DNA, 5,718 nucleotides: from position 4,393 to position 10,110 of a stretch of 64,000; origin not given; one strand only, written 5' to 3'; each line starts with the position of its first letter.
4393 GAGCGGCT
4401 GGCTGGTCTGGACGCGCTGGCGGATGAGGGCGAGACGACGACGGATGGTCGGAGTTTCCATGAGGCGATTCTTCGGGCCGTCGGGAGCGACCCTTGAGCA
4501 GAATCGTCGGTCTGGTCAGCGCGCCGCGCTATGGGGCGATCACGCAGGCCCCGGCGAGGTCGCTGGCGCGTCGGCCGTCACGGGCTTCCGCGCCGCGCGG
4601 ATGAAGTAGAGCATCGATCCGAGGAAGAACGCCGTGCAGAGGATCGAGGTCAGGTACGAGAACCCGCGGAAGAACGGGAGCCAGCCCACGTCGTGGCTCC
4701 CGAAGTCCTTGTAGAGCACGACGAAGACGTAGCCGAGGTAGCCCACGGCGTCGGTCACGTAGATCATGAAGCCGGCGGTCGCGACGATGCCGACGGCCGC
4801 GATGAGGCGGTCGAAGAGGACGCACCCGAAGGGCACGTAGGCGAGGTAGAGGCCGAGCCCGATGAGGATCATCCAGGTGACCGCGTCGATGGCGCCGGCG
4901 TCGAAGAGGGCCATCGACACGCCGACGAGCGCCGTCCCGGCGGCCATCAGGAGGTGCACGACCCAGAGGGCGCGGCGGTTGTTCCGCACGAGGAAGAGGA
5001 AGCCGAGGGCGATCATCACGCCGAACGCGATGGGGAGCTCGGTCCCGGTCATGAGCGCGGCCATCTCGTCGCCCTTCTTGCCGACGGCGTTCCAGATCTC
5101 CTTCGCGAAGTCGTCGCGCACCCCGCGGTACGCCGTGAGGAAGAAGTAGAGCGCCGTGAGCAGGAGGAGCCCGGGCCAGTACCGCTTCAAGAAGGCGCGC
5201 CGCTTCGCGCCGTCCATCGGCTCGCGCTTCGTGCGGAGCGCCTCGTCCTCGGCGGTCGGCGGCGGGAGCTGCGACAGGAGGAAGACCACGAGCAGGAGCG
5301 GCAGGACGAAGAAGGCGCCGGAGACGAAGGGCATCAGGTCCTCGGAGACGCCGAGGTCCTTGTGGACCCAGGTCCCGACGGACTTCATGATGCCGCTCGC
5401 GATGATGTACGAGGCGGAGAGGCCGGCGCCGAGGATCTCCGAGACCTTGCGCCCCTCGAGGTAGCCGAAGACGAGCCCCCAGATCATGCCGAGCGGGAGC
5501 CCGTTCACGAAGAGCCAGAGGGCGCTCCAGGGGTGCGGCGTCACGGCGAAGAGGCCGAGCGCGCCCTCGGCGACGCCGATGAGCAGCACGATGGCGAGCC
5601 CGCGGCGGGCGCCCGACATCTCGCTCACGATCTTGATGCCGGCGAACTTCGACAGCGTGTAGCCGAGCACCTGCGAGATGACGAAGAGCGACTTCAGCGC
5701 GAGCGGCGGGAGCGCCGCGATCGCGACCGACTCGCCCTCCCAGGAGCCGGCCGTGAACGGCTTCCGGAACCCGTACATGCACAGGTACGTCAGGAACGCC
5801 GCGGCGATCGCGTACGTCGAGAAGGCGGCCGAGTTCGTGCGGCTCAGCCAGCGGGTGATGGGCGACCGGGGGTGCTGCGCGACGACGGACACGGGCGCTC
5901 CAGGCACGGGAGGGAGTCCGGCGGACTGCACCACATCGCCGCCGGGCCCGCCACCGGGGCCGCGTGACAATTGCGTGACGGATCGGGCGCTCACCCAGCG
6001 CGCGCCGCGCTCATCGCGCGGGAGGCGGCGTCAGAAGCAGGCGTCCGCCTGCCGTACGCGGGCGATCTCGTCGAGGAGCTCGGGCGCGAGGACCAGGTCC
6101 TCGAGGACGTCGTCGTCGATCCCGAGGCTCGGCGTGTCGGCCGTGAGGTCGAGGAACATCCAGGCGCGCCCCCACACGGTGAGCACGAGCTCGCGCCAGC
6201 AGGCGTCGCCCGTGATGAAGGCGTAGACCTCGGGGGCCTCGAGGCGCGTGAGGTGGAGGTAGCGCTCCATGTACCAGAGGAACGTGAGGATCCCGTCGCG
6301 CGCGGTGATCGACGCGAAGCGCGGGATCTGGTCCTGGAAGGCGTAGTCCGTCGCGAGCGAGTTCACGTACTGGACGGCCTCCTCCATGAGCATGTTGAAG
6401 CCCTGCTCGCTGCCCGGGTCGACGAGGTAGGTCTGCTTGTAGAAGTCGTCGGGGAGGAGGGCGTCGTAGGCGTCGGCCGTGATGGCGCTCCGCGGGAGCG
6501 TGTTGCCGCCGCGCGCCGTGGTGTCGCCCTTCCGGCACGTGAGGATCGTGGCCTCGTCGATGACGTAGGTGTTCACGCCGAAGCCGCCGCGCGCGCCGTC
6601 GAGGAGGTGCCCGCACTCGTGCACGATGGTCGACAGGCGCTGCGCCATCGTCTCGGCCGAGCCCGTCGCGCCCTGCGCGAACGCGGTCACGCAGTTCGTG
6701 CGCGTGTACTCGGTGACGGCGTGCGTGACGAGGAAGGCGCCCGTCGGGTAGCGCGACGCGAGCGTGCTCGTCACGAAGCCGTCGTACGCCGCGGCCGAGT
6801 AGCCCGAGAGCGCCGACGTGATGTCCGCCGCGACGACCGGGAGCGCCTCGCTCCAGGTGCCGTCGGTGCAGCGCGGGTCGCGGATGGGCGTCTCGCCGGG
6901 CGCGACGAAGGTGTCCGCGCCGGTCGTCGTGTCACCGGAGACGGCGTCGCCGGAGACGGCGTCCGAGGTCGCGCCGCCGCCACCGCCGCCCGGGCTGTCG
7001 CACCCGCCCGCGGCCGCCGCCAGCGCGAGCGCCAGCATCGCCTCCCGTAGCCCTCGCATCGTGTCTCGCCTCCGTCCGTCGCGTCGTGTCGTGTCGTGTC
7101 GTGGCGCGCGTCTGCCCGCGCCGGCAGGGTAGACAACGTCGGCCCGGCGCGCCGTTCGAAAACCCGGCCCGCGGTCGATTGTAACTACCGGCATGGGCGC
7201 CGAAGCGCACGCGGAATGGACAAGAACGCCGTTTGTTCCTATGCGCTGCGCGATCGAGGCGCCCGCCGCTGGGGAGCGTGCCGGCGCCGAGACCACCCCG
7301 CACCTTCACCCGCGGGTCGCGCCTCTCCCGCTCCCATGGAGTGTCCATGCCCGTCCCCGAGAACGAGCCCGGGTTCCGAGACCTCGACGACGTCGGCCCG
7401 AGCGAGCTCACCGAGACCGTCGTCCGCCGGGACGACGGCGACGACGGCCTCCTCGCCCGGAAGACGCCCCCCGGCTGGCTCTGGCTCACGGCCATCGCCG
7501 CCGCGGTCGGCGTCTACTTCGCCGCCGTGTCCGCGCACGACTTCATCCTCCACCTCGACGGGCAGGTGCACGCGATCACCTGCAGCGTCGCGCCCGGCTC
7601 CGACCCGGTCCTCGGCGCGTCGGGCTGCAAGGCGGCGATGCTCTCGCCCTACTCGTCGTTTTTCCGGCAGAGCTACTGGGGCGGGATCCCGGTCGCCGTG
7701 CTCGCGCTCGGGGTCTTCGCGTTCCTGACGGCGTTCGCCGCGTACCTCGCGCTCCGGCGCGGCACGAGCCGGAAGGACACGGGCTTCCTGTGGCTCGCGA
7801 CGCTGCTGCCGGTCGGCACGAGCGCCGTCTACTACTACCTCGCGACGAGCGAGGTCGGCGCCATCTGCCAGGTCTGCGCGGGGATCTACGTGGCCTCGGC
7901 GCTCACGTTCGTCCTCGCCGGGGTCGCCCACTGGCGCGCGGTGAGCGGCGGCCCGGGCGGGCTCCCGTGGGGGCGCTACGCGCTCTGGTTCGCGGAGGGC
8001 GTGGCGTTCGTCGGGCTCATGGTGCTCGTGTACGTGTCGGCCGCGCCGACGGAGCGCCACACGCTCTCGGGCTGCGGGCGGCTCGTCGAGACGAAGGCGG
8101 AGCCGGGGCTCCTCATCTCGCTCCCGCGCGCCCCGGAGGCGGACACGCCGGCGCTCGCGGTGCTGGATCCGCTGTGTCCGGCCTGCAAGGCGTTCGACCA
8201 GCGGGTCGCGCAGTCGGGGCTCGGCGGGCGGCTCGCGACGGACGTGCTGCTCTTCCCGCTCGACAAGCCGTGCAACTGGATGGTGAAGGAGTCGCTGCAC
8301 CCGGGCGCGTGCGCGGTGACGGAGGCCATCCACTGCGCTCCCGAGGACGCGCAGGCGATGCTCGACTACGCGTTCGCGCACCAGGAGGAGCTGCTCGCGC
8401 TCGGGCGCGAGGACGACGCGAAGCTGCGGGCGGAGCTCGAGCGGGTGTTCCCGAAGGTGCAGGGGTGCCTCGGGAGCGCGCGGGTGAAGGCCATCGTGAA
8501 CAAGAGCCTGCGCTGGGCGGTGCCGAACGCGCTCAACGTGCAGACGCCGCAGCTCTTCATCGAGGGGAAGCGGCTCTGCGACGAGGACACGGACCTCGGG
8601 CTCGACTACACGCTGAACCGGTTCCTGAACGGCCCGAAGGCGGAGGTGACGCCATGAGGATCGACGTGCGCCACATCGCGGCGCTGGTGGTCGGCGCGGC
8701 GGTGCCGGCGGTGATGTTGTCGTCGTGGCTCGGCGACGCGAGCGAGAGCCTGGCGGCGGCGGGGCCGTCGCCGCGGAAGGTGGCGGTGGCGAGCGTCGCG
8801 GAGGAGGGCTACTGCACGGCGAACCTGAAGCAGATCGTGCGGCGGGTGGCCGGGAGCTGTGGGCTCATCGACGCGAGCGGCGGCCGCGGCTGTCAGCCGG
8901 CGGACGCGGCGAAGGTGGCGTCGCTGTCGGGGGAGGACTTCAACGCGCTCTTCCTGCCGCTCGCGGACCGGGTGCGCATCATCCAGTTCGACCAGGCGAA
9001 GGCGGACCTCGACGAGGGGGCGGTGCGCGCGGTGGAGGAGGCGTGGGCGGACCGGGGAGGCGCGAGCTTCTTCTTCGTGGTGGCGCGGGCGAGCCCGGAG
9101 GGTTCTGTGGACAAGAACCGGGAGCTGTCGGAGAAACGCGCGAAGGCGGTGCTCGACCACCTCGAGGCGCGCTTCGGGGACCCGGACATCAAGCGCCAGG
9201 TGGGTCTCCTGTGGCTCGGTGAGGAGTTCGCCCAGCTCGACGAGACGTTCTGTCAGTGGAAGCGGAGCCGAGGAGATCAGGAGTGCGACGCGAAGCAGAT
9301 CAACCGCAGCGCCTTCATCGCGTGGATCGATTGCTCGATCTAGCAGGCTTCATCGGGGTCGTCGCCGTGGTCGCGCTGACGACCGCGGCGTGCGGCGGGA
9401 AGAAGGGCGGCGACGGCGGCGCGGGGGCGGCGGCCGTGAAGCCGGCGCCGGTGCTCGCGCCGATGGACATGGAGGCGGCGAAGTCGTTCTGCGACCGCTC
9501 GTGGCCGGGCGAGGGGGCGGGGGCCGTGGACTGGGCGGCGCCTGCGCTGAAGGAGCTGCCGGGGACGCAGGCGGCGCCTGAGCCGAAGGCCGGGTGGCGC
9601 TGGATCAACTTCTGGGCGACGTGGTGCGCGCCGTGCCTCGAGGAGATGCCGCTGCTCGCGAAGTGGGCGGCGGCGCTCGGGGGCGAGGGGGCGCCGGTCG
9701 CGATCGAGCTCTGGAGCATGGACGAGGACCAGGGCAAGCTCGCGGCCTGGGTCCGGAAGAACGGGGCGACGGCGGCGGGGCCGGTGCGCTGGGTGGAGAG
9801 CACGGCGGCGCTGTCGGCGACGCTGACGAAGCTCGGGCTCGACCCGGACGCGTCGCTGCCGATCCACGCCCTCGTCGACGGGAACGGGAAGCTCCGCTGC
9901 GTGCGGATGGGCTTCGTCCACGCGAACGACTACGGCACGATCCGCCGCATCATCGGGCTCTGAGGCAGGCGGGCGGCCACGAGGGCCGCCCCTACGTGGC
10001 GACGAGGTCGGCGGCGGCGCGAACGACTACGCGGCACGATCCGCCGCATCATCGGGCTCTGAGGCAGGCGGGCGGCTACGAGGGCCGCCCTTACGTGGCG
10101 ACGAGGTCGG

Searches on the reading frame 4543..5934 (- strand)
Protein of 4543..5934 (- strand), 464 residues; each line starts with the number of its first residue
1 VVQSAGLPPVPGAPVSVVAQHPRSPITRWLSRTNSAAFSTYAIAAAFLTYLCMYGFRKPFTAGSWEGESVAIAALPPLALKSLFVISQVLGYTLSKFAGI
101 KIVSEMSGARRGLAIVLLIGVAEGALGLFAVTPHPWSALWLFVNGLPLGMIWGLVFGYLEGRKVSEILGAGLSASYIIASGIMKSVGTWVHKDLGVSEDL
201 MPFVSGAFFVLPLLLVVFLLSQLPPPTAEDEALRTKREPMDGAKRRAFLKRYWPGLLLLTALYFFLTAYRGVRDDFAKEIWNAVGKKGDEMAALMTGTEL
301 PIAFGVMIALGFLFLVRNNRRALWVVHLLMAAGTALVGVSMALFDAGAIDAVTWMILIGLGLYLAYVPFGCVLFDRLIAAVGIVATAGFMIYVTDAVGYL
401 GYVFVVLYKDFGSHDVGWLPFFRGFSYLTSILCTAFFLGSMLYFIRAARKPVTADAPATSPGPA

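Call 30: search_protein_families(library=pfam, proteins=[window:4543-5934:-], max_evalue=0.001)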
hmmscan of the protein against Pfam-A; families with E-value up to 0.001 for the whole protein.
window:4543-5934:- (464 aa): 1 family
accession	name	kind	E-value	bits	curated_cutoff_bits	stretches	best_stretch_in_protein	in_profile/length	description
PF18943.6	DUF5690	-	7.4e-144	479.8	25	1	59-446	1-381/382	Family of unknown function (DUF5690)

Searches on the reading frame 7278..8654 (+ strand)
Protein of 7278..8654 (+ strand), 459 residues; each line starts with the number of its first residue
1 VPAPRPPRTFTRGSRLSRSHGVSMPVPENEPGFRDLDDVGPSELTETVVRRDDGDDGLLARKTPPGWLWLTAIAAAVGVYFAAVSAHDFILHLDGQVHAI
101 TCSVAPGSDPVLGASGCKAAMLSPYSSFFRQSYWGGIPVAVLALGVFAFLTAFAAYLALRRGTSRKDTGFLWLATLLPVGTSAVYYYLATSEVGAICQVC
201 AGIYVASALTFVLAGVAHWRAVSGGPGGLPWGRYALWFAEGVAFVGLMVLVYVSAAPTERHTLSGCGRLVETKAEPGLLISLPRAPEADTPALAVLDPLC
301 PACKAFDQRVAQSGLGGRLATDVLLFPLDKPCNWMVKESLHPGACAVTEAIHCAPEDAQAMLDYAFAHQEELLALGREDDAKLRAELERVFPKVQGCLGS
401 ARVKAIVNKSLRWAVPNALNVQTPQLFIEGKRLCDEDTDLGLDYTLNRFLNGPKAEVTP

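Call 30: search_protein_families(library=pfam, proteins=[window:7278-8654:+], max_evalue=0.001)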
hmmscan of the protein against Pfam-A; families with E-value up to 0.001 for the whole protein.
window:7278-8654:+ (459 aa): 2 families
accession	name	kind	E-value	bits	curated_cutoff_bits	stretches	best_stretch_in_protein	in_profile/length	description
PF07884.19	VKOR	-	2e-14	54.3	27.5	1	69-214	1-133/134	Vitamin K epoxide reductase family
PF13462.12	Thioredoxin_4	-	0.00034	21.3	23.2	1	287-438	12-155/165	Thioredoxin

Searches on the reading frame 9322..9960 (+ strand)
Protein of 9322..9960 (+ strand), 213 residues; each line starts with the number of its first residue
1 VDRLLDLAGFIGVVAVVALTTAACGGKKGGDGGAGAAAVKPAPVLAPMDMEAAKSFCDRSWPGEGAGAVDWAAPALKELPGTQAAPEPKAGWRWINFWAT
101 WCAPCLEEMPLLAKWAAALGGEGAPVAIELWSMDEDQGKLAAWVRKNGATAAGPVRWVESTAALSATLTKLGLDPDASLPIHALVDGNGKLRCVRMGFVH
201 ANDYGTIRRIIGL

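Call 30: search_protein_families(library=pfam, proteins=[window:9322-9960:+], max_evalue=0.001)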
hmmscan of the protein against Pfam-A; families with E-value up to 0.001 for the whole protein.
window:9322-9960:+ (213 aa): 1 family
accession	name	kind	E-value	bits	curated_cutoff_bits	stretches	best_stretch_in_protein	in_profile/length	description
PF00578.27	AhpC-TSA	-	0.00019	21.8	26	1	92-151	27-82/124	AhpC/TSA family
